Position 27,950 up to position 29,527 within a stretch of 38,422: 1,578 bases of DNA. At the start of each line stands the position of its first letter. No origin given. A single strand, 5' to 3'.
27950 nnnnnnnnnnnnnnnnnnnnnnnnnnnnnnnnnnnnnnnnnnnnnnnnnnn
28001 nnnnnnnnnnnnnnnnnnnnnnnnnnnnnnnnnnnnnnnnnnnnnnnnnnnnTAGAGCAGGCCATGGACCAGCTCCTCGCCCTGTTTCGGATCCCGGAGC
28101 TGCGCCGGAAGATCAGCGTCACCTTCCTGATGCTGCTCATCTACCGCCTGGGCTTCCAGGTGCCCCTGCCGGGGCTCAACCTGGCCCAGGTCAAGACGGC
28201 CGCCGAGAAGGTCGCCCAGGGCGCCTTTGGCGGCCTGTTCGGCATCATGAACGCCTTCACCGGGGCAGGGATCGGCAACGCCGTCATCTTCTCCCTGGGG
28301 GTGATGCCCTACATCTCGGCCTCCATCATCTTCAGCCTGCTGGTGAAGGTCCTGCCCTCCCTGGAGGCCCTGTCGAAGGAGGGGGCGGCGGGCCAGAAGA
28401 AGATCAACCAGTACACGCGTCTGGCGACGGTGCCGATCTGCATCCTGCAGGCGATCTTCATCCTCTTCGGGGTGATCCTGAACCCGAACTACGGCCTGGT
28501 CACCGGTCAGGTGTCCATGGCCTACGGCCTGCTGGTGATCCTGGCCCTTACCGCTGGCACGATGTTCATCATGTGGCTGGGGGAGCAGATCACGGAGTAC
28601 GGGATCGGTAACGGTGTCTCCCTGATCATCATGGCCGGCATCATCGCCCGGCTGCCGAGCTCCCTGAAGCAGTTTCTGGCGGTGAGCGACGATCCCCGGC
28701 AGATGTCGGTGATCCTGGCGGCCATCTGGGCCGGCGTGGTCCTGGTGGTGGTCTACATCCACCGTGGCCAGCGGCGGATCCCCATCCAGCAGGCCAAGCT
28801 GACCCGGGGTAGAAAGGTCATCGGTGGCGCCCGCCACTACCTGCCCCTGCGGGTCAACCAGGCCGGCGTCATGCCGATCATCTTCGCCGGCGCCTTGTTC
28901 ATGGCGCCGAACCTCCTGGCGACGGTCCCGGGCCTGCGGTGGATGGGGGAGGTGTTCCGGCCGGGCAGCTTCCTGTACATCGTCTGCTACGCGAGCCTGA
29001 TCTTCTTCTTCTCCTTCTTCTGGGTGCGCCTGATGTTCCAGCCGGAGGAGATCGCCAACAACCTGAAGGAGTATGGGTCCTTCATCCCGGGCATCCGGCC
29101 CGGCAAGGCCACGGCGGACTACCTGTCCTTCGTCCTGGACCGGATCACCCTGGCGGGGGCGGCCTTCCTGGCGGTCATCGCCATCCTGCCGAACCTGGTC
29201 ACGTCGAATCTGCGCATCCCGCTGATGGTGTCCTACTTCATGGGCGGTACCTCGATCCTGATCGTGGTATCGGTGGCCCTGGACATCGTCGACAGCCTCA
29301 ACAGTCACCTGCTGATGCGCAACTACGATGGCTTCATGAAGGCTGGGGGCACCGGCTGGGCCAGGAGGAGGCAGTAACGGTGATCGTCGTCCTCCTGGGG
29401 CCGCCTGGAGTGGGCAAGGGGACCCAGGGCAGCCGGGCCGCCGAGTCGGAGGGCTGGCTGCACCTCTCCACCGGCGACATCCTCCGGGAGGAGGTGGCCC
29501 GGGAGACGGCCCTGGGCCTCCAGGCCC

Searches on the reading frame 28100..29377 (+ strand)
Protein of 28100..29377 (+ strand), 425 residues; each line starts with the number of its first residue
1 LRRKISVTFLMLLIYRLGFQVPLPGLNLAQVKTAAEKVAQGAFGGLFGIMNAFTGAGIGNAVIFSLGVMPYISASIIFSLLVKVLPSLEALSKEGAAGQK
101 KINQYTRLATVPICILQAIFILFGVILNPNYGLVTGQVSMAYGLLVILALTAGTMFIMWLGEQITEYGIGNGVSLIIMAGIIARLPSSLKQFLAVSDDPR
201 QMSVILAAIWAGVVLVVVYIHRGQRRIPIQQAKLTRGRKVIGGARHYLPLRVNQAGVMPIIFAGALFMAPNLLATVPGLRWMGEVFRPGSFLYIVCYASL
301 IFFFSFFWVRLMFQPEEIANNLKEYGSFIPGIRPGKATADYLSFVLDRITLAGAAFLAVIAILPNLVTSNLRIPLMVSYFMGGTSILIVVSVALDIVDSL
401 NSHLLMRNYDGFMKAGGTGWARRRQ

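Call 81: search_protein_families(library=pfam, proteins=[window:28100-29377:+], max_evalue=0.00001)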
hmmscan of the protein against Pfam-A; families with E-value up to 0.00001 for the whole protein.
window:28100-29377:+ (425 aa): 1 family
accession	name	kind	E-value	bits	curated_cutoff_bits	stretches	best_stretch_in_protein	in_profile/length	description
PF00344.25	SecY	-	3.6e-106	355.4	32.2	1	63-397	2-306/306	SecY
